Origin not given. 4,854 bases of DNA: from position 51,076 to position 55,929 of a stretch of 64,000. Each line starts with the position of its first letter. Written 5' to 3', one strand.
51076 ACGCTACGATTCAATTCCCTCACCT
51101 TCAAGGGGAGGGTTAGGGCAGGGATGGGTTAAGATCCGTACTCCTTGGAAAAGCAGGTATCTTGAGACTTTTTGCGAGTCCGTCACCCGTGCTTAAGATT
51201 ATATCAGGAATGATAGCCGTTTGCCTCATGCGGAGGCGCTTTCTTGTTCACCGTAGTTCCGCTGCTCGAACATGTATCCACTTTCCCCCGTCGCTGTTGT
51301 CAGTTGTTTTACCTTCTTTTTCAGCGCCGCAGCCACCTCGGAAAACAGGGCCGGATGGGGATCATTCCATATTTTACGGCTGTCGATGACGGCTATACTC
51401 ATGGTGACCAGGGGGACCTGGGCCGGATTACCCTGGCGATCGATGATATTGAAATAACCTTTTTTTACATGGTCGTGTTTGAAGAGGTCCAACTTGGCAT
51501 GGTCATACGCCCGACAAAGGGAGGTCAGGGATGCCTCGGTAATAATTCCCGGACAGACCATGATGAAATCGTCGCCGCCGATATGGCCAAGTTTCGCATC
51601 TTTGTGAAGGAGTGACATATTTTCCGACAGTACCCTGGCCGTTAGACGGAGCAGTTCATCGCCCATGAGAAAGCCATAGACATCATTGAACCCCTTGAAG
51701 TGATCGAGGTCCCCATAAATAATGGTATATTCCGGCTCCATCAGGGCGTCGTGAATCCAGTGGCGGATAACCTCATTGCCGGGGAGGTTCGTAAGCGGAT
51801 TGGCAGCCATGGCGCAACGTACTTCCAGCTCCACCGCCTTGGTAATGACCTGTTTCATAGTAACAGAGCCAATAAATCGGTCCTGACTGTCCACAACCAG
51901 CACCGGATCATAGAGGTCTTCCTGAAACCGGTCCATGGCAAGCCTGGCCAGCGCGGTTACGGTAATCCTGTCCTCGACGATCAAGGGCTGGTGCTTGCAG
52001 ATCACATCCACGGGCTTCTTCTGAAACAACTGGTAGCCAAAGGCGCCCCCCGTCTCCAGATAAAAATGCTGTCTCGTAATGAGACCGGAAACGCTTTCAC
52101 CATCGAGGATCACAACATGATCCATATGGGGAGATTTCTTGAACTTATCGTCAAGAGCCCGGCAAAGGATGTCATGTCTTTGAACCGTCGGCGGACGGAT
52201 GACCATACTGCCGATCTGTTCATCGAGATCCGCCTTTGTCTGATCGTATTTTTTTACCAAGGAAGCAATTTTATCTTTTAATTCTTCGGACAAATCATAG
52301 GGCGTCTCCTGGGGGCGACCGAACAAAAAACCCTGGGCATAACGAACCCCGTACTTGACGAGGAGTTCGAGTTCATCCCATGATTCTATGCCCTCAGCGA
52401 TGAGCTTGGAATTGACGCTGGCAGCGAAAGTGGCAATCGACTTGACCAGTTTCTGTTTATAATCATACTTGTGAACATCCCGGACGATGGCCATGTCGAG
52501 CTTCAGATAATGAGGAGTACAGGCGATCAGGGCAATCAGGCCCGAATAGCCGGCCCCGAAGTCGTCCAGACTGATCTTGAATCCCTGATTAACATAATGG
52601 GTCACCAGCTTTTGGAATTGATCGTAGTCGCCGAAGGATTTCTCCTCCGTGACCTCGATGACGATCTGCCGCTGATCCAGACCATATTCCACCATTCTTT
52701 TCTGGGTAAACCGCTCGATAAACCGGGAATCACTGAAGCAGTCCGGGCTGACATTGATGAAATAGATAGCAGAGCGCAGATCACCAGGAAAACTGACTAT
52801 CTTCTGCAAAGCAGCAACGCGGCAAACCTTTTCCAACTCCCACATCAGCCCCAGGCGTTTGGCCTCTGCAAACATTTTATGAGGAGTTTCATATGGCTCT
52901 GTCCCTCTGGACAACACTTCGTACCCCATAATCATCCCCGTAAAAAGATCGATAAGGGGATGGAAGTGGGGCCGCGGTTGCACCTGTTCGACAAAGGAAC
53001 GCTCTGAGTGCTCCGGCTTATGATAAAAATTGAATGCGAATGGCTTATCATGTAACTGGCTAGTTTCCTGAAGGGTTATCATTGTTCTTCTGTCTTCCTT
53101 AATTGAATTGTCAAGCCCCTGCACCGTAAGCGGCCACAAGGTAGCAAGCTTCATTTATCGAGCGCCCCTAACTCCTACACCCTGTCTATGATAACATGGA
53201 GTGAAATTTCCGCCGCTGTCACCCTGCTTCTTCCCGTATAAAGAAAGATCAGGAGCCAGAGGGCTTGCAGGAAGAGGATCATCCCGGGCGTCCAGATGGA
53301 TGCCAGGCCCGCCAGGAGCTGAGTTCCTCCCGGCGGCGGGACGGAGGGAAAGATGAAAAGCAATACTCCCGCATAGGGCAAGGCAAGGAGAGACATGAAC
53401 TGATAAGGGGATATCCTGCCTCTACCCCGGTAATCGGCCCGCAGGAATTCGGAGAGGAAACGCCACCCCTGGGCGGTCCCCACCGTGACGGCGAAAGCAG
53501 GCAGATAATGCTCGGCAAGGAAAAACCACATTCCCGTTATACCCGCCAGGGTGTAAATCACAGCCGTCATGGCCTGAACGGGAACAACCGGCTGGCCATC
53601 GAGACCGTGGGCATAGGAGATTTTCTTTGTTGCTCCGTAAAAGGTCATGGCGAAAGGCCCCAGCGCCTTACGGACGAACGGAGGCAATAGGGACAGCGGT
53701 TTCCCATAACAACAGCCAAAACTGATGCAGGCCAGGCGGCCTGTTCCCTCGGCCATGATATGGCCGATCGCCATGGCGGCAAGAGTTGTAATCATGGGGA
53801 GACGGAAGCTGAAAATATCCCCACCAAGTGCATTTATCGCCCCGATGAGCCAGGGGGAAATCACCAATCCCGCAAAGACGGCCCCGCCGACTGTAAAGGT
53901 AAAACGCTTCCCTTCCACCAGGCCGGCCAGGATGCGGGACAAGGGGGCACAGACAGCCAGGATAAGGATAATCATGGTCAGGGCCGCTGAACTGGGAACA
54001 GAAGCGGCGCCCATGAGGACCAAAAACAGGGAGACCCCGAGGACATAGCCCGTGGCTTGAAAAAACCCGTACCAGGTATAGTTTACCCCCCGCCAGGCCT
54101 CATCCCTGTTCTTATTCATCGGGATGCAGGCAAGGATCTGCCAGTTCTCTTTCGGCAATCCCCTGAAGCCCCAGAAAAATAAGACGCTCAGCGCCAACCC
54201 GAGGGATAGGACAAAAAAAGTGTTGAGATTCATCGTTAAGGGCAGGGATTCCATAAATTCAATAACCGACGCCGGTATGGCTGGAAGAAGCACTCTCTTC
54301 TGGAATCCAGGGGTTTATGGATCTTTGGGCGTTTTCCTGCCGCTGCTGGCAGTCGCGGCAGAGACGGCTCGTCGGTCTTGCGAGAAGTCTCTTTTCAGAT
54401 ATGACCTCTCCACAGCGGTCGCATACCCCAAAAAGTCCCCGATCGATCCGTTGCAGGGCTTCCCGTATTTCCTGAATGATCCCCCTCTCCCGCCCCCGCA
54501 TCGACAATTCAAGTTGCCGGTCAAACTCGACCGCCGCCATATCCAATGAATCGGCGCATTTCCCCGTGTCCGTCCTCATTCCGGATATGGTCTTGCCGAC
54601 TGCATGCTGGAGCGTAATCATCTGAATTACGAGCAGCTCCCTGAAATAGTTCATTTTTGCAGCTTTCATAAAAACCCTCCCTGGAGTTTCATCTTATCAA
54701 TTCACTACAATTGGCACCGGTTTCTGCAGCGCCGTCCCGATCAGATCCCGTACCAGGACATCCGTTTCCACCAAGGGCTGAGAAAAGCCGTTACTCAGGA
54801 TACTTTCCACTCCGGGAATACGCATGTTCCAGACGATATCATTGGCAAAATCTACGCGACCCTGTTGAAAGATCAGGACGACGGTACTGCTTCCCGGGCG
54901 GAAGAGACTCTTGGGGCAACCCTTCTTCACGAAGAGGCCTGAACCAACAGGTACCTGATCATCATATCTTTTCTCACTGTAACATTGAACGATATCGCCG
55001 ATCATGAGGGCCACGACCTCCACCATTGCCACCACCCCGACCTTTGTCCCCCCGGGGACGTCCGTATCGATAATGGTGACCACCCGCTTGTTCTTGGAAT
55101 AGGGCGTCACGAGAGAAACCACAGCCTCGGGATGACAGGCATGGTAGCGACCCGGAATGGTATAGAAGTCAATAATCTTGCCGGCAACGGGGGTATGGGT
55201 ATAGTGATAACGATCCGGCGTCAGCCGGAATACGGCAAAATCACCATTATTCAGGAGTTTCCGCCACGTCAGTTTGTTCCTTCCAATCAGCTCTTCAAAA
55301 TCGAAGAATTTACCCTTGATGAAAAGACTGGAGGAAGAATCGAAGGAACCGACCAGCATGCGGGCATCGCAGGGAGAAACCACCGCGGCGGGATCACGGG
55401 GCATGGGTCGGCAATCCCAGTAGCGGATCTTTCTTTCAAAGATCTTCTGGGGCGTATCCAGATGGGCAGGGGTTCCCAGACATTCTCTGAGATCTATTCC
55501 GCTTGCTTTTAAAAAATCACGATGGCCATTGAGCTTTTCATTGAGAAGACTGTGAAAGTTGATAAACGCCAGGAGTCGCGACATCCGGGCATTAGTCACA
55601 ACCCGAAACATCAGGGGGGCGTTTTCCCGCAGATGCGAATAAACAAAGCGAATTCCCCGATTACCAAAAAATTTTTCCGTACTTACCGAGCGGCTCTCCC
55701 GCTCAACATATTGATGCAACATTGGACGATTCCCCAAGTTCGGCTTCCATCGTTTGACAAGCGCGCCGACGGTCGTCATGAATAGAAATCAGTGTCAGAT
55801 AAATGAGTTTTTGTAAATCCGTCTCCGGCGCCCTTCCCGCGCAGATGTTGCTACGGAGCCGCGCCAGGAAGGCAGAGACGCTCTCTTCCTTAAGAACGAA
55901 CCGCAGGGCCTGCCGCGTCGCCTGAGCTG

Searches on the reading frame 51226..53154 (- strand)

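Call 12: search_protein_families(library=pfam, proteins=[window:51226-53154:-], max_evalue=0.001)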
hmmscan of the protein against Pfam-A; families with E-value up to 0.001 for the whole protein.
window:51226-53154:- (642 aa): 3 families
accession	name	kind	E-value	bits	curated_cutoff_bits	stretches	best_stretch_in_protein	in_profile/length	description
PF00563.25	EAL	-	1.3e-45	156.1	31.3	1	59-281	12-236/236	EAL domain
PF00990.26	GGDEF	-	1.7e-12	47.8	23.8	1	453-548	5-104/161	Diguanylate cyclase, GGDEF domain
PF00571.33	CBS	-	0.00044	21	24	0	386-438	5-53/57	CBS domain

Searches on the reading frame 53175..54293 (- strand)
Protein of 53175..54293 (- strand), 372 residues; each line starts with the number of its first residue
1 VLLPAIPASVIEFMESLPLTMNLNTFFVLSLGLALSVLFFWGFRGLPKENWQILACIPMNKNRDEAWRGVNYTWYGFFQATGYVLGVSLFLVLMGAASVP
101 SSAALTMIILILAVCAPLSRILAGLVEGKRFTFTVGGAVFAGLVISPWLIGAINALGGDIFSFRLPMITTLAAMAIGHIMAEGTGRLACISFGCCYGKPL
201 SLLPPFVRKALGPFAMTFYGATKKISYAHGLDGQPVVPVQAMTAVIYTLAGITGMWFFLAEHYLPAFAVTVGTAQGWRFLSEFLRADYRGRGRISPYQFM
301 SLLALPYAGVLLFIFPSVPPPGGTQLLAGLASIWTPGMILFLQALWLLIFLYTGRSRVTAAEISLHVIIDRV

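Call 12: search_protein_families(library=pfam, proteins=[window:53175-54293:-], max_evalue=0.001)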
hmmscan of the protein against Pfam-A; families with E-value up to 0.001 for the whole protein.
window:53175-54293:- (372 aa): 1 family
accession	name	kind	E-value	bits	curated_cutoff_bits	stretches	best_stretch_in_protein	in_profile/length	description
PF01790.23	LGT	-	3.2e-08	33.6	24.9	1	71-312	10-238/240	Prolipoprotein diacylglyceryl transferase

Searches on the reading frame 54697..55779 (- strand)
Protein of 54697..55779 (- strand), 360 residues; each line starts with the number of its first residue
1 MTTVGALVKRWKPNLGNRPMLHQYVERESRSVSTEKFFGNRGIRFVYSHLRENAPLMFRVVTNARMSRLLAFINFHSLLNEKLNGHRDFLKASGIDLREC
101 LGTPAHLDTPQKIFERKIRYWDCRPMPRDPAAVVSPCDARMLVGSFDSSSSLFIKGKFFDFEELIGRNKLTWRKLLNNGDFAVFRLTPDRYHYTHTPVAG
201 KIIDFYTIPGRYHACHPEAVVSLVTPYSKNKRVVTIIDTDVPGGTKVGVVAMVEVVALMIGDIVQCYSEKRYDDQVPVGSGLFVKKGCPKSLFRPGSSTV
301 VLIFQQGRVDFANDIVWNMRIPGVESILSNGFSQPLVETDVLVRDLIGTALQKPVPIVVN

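Call 12: search_protein_families(library=pfam, proteins=[window:54697-55779:-], max_evalue=0.001)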
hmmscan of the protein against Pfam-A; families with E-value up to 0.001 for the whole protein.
window:54697-55779:- (360 aa): 1 family
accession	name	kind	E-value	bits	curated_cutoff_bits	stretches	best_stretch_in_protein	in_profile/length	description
PF02666.20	PS_Dcarbxylase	-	3.2e-37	128.6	22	1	112-311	3-179/198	Phosphatidylserine decarboxylase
